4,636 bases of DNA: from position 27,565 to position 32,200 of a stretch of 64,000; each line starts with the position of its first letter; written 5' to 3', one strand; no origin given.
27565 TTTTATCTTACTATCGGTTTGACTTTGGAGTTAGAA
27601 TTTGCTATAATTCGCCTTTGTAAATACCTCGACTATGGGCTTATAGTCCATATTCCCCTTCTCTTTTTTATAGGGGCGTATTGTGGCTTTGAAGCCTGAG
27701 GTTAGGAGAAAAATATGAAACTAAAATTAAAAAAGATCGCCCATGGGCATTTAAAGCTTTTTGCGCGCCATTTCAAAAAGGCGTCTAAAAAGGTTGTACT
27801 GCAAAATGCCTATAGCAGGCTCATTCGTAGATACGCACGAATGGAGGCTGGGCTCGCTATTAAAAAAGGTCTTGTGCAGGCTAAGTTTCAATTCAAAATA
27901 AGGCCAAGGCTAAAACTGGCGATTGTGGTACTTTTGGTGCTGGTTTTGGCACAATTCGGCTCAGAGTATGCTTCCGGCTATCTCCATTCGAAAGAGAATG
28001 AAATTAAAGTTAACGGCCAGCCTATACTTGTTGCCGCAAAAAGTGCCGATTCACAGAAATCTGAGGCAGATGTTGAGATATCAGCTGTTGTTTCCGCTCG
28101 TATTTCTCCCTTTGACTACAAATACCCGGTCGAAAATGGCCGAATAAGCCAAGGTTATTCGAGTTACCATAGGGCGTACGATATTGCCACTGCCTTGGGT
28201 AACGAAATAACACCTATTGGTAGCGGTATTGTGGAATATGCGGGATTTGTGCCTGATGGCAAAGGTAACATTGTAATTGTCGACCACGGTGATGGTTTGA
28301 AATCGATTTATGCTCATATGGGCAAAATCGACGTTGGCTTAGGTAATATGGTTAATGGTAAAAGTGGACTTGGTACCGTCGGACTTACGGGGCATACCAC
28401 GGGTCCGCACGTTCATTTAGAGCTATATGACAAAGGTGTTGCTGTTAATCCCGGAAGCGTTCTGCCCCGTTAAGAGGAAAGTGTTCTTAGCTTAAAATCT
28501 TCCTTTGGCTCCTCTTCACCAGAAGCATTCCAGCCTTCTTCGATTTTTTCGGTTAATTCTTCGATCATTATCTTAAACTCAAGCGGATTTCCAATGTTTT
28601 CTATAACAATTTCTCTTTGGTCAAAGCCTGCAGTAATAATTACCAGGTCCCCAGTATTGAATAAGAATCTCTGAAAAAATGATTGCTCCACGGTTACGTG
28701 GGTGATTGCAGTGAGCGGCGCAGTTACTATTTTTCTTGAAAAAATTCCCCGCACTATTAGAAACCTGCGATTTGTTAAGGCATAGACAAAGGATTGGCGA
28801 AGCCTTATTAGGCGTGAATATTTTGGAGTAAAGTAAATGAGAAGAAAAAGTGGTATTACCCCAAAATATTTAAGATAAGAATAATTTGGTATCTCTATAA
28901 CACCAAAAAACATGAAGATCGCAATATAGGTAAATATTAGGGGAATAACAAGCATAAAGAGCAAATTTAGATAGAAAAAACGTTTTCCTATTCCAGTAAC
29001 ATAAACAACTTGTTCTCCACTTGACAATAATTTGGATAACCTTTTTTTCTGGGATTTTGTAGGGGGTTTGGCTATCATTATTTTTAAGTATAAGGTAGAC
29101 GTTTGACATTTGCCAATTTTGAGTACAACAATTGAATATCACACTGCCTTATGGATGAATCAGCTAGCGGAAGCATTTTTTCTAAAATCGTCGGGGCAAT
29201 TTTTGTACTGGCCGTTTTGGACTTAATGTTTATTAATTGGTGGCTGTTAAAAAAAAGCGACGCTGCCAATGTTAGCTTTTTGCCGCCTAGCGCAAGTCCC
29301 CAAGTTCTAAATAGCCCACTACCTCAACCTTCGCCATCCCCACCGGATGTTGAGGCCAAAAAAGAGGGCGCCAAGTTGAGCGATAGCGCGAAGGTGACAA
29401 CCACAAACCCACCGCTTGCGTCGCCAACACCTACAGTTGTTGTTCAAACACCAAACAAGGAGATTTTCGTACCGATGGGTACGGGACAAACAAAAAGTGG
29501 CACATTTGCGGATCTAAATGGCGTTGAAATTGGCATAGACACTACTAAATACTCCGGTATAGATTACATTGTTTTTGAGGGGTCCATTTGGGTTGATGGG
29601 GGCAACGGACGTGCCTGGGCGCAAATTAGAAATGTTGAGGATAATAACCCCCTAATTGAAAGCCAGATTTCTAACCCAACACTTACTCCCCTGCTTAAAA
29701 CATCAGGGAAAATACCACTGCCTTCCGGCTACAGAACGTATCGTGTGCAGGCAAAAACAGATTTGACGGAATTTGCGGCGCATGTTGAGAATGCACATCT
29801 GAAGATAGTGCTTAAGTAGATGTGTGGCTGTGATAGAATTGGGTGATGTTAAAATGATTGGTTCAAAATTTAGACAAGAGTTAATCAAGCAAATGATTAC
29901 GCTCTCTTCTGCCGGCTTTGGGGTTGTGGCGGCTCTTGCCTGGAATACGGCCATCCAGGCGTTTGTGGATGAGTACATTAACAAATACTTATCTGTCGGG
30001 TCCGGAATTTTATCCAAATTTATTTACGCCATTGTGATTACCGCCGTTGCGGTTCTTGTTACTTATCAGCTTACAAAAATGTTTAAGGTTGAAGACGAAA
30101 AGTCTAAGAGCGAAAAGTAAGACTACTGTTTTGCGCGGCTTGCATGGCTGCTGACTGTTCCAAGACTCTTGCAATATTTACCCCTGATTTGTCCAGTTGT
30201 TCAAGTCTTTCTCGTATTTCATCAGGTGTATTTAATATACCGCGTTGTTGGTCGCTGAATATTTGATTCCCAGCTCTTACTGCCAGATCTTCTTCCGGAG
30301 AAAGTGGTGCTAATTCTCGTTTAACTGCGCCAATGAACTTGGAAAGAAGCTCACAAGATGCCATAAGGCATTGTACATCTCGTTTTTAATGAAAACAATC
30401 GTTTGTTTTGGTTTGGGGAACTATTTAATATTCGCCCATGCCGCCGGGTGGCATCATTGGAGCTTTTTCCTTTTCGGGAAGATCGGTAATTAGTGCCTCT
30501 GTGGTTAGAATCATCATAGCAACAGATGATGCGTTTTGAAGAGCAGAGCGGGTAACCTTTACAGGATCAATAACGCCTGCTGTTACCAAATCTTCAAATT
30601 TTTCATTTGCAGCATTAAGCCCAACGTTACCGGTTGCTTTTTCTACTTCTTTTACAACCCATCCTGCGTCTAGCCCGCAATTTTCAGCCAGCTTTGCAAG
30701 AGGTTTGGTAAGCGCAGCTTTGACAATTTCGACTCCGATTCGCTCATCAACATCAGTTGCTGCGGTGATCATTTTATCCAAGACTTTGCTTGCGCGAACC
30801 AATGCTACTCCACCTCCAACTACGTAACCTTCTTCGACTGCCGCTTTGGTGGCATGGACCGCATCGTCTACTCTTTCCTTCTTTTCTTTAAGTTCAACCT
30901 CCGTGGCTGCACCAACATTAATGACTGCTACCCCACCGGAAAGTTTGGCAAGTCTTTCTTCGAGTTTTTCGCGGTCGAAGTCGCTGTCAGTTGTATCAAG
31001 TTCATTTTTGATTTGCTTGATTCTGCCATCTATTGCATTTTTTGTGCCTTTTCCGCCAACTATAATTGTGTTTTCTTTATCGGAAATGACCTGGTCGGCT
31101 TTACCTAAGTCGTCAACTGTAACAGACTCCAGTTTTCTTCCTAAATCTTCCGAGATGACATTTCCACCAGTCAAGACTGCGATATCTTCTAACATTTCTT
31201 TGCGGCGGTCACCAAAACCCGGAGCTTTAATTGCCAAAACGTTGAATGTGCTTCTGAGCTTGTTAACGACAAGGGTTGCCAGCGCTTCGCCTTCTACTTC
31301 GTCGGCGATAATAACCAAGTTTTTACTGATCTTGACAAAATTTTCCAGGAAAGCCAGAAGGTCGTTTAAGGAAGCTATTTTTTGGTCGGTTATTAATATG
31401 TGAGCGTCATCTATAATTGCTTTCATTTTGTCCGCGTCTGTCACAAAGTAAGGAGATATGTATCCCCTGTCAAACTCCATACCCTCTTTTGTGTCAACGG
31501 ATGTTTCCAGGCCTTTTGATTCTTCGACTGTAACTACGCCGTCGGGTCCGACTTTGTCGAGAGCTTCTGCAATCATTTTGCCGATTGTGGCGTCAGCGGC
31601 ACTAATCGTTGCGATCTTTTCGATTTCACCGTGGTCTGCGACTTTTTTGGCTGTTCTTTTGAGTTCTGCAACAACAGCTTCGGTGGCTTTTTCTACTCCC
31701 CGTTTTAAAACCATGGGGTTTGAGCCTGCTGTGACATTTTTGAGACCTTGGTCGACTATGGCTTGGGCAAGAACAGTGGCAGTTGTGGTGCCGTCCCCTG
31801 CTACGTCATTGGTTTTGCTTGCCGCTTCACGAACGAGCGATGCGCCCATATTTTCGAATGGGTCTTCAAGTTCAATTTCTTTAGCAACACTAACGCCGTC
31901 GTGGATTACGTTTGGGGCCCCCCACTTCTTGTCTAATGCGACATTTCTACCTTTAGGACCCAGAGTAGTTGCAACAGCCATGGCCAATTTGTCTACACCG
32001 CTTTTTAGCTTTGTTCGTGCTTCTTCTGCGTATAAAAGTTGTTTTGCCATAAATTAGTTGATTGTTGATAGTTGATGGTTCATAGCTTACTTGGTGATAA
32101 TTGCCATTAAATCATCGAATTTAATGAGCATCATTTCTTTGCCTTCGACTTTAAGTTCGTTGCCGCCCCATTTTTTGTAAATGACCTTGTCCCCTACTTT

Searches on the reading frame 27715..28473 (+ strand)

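Call 11: search_protein_families(library=pfam, proteins=[window:27715-28473:+], max_evalue=0.001)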
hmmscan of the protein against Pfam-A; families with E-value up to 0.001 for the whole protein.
window:27715-28473:+ (252 aa): 1 family
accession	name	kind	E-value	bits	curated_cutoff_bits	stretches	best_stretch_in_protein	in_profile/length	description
PF01551.29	Peptidase_M23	-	1.5e-22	80.1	28.7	1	151-246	2-96/96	Peptidase family M23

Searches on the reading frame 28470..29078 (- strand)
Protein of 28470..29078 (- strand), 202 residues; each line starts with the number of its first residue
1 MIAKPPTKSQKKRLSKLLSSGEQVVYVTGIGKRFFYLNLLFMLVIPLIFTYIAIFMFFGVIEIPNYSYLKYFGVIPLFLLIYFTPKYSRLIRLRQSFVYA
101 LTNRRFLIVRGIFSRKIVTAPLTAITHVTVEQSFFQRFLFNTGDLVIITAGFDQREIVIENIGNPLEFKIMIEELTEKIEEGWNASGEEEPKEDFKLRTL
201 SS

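Call 11: search_protein_families(library=pfam, proteins=[window:28470-29078:-], max_evalue=0.001)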
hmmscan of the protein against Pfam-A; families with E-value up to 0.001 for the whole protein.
window:28470-29078:- (202 aa): 1 family
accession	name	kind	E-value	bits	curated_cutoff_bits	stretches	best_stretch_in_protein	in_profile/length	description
PF03703.20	bPH_2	-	1e-12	48.6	22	1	96-154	3-60/78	Bacterial PH domain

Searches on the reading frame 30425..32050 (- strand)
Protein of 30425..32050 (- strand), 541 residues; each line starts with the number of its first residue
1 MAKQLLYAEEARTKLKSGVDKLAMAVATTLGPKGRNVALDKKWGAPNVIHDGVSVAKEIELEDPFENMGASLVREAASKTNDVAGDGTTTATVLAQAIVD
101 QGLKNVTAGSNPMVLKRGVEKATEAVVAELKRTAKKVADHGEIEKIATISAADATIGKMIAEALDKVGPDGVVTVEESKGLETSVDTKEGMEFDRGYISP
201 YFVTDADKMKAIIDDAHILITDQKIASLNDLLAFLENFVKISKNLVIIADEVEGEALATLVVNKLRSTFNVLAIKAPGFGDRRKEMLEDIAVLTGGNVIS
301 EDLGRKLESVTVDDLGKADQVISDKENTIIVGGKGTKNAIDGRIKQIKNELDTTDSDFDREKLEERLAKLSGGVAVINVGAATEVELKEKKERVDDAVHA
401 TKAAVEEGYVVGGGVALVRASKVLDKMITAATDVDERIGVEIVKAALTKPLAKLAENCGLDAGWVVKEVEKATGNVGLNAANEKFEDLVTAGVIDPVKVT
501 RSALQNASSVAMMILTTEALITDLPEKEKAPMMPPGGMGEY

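Call 11: search_protein_families(library=pfam, proteins=[window:30425-32050:-], max_evalue=0.001)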
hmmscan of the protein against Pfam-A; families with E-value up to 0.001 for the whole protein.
window:30425-32050:- (541 aa): 1 family
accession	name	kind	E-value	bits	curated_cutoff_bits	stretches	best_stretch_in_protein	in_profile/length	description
PF00118.29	Cpn60_TCP1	-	1.3e-70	238.9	34.3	1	22-522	1-487/490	TCP-1/cpn60 chaperonin family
